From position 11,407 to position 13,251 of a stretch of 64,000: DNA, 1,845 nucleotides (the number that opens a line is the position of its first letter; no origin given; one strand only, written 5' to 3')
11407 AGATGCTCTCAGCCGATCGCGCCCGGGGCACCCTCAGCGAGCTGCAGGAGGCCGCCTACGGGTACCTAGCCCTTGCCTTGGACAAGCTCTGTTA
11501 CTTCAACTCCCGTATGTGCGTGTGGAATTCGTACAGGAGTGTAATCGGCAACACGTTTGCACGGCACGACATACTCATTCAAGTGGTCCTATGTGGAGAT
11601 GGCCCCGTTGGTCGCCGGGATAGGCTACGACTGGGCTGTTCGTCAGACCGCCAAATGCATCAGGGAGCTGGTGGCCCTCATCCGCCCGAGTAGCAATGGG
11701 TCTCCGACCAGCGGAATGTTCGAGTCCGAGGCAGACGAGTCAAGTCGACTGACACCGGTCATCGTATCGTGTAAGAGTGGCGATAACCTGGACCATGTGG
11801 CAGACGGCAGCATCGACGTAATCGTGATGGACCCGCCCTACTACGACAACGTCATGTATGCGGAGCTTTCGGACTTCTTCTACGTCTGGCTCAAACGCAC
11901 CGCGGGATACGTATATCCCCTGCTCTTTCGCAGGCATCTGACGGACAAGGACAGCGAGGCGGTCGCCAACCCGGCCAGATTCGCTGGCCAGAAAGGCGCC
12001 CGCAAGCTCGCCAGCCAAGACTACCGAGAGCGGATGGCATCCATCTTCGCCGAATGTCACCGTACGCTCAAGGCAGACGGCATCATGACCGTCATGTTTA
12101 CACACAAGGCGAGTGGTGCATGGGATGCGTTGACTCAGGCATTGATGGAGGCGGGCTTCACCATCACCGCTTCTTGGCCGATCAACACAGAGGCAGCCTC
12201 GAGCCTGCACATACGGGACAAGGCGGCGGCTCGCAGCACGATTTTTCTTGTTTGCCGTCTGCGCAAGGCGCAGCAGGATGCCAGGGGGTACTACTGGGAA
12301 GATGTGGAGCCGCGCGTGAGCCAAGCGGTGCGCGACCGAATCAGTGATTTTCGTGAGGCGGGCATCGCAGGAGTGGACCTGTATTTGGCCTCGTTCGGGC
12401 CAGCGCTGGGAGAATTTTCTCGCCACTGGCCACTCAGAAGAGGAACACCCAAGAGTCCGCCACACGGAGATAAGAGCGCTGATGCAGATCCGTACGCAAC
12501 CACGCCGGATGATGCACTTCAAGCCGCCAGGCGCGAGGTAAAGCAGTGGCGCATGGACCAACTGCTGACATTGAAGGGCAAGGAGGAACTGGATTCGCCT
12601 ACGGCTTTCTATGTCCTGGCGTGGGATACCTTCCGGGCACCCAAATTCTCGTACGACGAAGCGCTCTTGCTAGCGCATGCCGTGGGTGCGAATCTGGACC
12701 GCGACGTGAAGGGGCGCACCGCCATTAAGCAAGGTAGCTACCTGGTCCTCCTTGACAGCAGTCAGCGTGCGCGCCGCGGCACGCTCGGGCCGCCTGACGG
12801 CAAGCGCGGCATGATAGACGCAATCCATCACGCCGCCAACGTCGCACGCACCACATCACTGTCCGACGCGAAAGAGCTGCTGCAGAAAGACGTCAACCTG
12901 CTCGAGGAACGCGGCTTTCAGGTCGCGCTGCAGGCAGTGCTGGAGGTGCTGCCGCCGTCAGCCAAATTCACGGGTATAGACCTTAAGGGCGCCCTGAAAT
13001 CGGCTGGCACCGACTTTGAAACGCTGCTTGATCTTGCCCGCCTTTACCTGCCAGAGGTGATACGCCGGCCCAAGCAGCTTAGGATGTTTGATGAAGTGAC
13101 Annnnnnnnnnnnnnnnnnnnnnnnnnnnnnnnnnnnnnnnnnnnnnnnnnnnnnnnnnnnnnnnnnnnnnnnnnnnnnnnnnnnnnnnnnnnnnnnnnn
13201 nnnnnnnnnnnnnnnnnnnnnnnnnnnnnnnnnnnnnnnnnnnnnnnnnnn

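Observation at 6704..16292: Translationally coupled four-gene R-M-like defence module: DUF499 ATPase / small ORF / DUF1156 Zn-ribbon methylase / PLD-SNF2 fusion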

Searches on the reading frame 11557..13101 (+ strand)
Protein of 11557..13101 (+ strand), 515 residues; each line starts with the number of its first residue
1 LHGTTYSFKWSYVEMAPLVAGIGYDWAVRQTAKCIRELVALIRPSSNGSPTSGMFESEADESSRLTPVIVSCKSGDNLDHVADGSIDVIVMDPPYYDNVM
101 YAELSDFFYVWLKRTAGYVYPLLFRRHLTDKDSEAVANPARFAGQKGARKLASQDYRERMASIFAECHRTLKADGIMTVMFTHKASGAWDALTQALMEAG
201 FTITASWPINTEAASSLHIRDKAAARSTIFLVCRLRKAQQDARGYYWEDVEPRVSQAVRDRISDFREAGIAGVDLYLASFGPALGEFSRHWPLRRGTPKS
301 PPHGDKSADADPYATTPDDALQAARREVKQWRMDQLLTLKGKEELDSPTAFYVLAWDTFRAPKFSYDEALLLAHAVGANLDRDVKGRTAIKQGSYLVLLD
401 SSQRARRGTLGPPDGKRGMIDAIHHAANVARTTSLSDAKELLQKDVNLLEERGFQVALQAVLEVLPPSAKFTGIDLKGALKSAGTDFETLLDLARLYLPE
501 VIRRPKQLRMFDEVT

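Call 5: search_protein_families(library=pfam, proteins=[window:11557-13101:+], max_evalue=0.01)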
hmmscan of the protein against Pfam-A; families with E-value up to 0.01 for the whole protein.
window:11557-13101:+ (515 aa): 1 family
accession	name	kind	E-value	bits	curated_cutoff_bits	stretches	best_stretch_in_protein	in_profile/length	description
PF01555.25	N6_N4_Mtase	-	4.4e-05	24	26.7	1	86-205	1-76/221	DNA methylase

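Call 6: search_protein_families(library=padloc, proteins=[window:11557-13101:+], max_evalue=0.01)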
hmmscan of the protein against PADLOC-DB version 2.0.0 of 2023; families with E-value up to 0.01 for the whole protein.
window:11557-13101:+ (515 aa): 18 families
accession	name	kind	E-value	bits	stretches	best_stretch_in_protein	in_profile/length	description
PDLC00660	HmaB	-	1.2e-36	124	1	87-290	569-781/967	DNA-adenine methylase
PDLC00661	HmaB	-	8.9e-35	117.8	1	87-290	570-781/973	DNA-adenine methylase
PDLC02189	DUF1156_MTase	-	3.8e-22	76.3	1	66-264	531-704/944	-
PDLC03233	MTase_II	-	7.6e-20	69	1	67-233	475-642/731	Type II methyltransferase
PDLC03352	MTase_II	-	1.4e-18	64.2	2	83-116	563-596/1023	Type II methyltransferase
PDLC02541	PglX|PglXI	-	1.5e-17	61.1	1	67-209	475-596/919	PglXI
PDLC03314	MTase_II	-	4.9e-16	56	1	86-262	547-702/944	Type II methyltransferase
PDLC03312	MTase_II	-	3.4e-13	46.2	1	72-207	1115-1234/1344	Type II methyltransferase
PDLC03346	MTase_II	-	6.1e-11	38.8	1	83-244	605-745/1068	Type II methyltransferase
PDLC04134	mad2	-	6.6e-05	19.9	1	71-202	344-419/492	mads_2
PDLC03299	MTase_II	-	7.5e-05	20.4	0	68-101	16-49/296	Type II methyltransferase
PDLC03387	MTase_II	-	0.0001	19.6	0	68-103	13-48/289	Type II methyltransferase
PDLC03228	MTase_II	-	0.00027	18.9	0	146-206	37-94/227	Type II methyltransferase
PDLC03353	MTase_II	-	0.0005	17.7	1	74-182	16-81/260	Type II methyltransferase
PDLC03319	MTase_II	-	0.0013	15.6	1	83-123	289-329/503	Type II methyltransferase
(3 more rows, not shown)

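Call 38: search_protein_families(library=ncbifam, proteins=[window:11557-13101:+], max_evalue=0.001)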
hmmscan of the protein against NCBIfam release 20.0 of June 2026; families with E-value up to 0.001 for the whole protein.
window:11557-13101:+ (515 aa): 2 families
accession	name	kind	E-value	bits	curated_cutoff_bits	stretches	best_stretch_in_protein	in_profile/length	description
NF042963.1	DUF1156_antiphage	equivalog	1e-26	93.4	1000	1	84-266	572-733/960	anti-phage-associated DUF1156 domain-containing protein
NF008572.0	PRK11524.1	equivalog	0.00015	21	292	0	151-184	56-89/294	adenine-specific DNA-methyltransferase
